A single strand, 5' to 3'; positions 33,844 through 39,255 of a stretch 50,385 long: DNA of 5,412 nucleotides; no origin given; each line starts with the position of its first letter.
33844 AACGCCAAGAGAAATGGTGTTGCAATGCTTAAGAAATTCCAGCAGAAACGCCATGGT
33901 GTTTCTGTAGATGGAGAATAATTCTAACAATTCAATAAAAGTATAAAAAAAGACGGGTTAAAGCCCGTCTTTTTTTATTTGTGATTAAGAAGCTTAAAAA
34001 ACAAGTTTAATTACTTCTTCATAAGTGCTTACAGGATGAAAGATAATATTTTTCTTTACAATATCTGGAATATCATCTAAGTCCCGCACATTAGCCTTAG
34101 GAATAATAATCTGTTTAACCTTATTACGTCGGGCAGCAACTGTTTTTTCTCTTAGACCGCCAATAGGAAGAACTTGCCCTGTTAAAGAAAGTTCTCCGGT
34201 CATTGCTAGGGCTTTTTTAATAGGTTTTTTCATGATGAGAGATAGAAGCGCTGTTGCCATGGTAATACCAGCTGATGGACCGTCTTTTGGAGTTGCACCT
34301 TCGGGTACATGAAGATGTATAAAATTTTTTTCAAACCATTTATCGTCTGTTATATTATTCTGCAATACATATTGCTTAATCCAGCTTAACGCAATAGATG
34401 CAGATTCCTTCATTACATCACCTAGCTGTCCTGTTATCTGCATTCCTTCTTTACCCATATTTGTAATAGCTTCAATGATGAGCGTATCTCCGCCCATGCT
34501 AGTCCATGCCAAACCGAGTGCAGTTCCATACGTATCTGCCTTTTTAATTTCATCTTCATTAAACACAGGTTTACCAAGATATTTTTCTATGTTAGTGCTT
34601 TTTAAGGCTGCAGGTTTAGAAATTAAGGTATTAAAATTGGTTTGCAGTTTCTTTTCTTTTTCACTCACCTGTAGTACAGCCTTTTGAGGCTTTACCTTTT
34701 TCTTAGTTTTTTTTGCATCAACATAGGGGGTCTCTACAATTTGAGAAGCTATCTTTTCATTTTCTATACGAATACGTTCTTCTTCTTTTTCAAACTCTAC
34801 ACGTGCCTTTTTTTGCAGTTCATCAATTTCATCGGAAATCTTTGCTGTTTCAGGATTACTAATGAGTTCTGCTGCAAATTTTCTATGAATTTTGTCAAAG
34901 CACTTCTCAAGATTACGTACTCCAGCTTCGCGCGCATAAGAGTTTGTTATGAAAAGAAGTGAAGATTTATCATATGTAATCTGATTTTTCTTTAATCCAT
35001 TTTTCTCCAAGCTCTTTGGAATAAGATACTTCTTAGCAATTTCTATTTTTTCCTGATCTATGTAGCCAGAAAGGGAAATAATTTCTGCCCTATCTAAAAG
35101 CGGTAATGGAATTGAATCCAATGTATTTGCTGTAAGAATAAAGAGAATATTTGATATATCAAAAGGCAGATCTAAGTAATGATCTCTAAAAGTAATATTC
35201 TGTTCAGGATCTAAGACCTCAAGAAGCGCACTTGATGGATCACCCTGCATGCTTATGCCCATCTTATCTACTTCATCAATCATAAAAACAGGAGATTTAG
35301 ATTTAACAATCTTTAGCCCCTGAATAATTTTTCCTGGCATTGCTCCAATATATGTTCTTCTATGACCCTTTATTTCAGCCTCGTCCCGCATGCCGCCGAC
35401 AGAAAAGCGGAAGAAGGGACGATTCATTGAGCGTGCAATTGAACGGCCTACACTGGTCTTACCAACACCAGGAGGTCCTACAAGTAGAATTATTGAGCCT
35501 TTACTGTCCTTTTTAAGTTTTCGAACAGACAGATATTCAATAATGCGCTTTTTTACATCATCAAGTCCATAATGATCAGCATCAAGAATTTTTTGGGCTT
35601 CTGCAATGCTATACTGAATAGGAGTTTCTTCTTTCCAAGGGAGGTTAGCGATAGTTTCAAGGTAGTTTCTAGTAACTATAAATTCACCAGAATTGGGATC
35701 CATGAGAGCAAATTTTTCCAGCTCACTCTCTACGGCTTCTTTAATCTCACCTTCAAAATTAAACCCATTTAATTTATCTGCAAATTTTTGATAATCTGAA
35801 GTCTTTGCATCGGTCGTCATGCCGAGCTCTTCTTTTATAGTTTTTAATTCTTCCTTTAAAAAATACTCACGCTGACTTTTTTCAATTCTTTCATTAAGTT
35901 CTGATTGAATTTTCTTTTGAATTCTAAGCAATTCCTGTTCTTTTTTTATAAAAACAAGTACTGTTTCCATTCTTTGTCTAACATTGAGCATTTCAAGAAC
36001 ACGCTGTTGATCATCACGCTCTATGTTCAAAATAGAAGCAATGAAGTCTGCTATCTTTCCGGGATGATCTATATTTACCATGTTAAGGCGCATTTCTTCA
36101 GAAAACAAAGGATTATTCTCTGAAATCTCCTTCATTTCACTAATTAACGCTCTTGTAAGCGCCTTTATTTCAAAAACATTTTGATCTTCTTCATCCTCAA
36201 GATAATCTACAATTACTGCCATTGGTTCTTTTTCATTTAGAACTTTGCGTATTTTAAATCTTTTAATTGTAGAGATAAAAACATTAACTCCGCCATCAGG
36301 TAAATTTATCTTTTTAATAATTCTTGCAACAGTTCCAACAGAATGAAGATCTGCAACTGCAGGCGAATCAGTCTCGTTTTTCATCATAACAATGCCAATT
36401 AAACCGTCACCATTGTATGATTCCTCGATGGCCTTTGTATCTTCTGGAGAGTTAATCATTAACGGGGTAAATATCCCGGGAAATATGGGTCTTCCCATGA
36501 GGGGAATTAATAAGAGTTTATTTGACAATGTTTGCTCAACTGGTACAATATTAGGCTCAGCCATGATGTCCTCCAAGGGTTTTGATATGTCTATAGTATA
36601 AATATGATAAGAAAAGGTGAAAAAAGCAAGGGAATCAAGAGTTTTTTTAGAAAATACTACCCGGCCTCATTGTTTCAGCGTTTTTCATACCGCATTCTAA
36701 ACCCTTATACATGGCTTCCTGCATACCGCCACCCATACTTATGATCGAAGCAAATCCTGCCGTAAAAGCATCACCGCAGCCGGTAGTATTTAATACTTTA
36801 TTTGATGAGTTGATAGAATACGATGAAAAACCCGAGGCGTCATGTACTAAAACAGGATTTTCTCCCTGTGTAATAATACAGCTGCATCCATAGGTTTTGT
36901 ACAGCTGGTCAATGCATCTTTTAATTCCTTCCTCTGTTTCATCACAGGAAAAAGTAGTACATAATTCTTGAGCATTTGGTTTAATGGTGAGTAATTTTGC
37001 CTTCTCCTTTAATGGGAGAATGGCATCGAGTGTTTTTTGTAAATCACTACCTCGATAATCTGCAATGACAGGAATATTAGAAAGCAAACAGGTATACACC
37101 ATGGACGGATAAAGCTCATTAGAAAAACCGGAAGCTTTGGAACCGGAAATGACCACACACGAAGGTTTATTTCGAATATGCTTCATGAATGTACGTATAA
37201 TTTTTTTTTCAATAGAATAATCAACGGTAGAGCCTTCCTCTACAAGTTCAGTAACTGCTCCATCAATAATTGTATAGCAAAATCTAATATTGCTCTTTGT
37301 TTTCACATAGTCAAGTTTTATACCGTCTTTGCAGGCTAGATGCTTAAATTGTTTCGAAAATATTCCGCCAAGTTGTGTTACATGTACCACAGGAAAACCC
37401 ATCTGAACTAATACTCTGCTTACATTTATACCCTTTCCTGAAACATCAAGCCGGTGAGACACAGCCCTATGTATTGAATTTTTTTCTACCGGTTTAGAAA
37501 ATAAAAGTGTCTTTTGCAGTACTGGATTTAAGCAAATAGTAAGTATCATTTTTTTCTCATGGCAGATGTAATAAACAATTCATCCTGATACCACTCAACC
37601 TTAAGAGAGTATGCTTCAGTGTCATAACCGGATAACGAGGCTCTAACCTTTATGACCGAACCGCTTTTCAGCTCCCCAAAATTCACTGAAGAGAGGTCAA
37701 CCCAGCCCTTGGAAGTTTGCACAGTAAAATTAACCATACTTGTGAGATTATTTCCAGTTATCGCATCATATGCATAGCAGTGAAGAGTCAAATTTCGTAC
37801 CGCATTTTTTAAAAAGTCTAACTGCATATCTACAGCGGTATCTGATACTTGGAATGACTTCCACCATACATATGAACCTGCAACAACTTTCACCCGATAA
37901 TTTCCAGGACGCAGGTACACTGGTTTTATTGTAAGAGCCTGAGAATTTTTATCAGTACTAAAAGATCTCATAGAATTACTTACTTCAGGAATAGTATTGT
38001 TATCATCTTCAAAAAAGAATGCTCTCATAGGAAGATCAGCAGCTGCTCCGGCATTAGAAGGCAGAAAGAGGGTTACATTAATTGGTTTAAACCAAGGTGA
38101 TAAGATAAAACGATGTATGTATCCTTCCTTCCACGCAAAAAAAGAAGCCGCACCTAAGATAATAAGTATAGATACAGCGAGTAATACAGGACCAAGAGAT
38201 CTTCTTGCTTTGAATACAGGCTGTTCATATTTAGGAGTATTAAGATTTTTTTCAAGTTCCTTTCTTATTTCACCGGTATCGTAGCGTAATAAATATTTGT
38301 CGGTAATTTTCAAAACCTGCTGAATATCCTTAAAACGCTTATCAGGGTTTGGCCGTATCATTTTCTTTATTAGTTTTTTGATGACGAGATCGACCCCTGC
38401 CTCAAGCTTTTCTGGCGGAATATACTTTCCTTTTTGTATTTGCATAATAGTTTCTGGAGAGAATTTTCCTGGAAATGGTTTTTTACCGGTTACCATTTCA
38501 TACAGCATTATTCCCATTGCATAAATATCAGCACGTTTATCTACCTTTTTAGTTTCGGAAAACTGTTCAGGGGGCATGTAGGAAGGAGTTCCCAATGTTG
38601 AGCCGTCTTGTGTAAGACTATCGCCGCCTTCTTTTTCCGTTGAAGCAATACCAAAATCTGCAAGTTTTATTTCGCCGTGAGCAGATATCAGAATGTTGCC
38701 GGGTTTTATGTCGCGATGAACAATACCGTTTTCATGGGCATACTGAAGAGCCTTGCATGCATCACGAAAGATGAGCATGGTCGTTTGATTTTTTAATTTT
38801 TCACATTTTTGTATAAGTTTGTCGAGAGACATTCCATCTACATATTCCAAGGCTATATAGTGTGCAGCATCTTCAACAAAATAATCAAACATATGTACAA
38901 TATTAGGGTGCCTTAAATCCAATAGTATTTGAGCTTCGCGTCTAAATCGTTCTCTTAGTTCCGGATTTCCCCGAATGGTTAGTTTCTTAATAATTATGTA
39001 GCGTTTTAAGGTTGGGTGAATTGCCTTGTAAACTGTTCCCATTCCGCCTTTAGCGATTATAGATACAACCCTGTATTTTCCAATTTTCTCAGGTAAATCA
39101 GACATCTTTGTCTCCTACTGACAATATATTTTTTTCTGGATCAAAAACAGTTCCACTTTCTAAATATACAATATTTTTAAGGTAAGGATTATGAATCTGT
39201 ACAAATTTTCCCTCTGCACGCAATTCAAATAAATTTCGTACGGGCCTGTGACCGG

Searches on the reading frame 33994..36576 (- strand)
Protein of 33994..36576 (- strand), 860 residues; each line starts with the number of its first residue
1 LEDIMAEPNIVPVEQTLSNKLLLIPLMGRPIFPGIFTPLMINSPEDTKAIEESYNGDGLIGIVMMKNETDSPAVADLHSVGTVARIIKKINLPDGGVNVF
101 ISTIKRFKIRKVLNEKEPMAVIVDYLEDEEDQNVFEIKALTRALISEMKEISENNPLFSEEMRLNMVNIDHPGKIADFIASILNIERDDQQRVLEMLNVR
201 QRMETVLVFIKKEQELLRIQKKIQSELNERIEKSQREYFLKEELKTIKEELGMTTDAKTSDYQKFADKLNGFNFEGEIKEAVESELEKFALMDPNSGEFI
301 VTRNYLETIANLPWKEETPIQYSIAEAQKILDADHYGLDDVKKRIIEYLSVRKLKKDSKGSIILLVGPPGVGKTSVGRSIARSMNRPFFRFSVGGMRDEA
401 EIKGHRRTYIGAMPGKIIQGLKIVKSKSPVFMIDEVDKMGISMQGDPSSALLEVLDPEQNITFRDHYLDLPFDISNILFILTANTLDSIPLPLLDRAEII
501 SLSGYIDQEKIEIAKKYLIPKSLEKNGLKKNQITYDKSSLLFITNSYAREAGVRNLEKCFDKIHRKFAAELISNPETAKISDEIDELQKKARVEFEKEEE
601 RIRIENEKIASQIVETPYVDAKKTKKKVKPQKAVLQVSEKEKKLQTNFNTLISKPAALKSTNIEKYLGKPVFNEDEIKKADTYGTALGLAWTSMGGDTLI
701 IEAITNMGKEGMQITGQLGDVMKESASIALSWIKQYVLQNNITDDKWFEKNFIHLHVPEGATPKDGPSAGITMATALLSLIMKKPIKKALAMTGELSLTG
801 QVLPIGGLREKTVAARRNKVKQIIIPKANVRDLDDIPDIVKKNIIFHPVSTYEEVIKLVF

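Call 29: search_protein_families(library=pfam, proteins=[window:33994-36576:-], max_evalue=0.0001)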
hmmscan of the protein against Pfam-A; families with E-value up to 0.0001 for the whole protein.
window:33994-36576:- (860 aa): 8 families
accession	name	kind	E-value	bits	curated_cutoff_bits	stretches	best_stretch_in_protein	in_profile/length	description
PF05362.19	Lon_C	-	4.7e-80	268.4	21.1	1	659-859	3-202/205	Lon protease (S16) C-terminal proteolytic domain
PF02190.22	LON_substr_bdg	-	1.5e-43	149.5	28.7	1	21-212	2-200/200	ATP-dependent protease La (LON) substrate-binding domain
PF00004.35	AAA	-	5.1e-24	85.6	21.2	1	363-501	1-127/131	ATPase family associated with various cellular activities (AAA)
PF22667.2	Lon_lid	-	5.7e-16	58.4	27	1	524-577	1-54/57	Lon protease AAA+ ATPase lid domain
PF13541.12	ChlI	-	4.7e-11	43.1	27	1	702-829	2-121/121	Subunit ChlI of Mg-chelatase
PF07728.20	AAA_5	-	2e-06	28.3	22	1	363-457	2-92/139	AAA domain (dynein-related subfamily)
PF08298.17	AAA_PrkA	-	7.4e-06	25.7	25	1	332-389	58-115/358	PrkA AAA domain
PF13191.12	AAA_16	-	6.8e-05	23.9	32.6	0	358-388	20-52/167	AAA ATPase domain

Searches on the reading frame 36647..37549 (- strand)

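Call 29: search_protein_families(library=pfam, proteins=[window:36647-37549:-], max_evalue=0.0001)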
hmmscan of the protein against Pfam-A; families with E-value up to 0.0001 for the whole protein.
window:36647-37549:- (300 aa): 1 family
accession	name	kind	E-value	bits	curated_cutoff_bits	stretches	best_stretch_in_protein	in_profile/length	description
PF00294.29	PfkB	-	1.3e-25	90.9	25.8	1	21-292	18-291/302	pfkB family carbohydrate kinase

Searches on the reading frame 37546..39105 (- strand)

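Call 29: search_protein_families(library=pfam, proteins=[window:37546-39105:-], max_evalue=0.0001)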
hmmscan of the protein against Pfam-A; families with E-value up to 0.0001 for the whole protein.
window:37546-39105:- (519 aa): 3 families
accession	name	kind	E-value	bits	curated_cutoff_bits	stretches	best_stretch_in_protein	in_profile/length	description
PF00069.31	Pkinase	-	3.2e-57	194.4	31.7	1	11-265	1-258/263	Protein kinase domain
PF07714.23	PK_Tyr_Ser-Thr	-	4.6e-40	138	23.1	1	15-259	5-252/258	Protein tyrosine and serine/threonine kinase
PF03109.22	ABC1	-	1.9e-09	37.5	22.9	1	81-157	142-217/244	ABC1 atypical kinase-like domain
